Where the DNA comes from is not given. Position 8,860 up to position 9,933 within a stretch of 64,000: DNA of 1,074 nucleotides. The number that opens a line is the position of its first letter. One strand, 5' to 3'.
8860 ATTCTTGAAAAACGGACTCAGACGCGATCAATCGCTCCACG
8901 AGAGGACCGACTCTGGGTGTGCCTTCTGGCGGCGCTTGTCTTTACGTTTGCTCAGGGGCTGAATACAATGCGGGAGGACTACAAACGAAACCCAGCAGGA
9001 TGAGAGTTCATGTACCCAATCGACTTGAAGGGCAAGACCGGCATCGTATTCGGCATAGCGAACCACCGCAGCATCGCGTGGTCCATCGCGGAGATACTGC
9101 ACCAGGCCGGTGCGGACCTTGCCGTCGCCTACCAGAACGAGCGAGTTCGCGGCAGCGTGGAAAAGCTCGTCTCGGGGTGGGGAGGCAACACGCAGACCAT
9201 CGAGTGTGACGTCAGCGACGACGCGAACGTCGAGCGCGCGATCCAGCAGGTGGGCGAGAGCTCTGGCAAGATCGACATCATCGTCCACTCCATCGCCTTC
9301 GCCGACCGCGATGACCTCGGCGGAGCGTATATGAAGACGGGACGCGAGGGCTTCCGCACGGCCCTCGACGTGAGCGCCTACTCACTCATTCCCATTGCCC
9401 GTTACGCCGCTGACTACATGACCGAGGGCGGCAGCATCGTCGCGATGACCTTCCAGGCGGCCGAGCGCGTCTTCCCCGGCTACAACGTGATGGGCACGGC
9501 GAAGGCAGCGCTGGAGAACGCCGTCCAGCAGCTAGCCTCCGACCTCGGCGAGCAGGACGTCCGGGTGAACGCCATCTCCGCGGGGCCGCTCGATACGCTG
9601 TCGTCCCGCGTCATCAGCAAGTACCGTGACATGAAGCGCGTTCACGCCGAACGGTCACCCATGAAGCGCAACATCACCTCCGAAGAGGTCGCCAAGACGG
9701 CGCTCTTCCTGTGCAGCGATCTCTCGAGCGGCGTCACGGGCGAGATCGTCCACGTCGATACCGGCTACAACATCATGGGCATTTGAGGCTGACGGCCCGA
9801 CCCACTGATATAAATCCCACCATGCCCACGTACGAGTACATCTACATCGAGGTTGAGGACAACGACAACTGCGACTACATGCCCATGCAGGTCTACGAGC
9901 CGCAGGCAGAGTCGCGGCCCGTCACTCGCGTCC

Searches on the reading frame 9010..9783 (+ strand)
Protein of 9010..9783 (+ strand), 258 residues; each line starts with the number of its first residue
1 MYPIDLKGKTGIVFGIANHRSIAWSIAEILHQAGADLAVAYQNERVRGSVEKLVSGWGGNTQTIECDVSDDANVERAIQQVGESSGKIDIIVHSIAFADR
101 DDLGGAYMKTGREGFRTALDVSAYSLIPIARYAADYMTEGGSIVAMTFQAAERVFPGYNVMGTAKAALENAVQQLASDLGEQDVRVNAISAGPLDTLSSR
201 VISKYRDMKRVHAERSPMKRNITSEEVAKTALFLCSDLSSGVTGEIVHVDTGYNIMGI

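Call 3: search_protein_families(library=pfam, proteins=[window:9010-9783:+], max_evalue=1)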
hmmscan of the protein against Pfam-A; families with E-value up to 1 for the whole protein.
window:9010-9783:+ (258 aa): 6 families
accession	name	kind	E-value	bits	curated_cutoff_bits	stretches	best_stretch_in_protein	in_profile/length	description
PF13561.12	adh_short_C2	-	3.8e-83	279.1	27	1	15-254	1-236/236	Enoyl-(Acyl carrier protein) reductase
PF00106.31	adh_short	-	1e-21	77.8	26.6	1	19-199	9-187/195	short chain dehydrogenase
PF23441.1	SDR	-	3e-06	27.3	27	1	20-252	17-254/258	SDR-like rossmann domain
PF12241.14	Enoyl_reductase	-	0.00012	21.9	22.1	1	55-102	18-65/236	Trans-2-enoyl-CoA reductase catalytic region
PF08659.16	KR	-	0.00021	21.7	22.6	1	25-97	15-91/180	KR domain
PF07643.16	DUF1598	-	0.0045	17.6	25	1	165-221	26-80/84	Protein of unknown function (DUF1598)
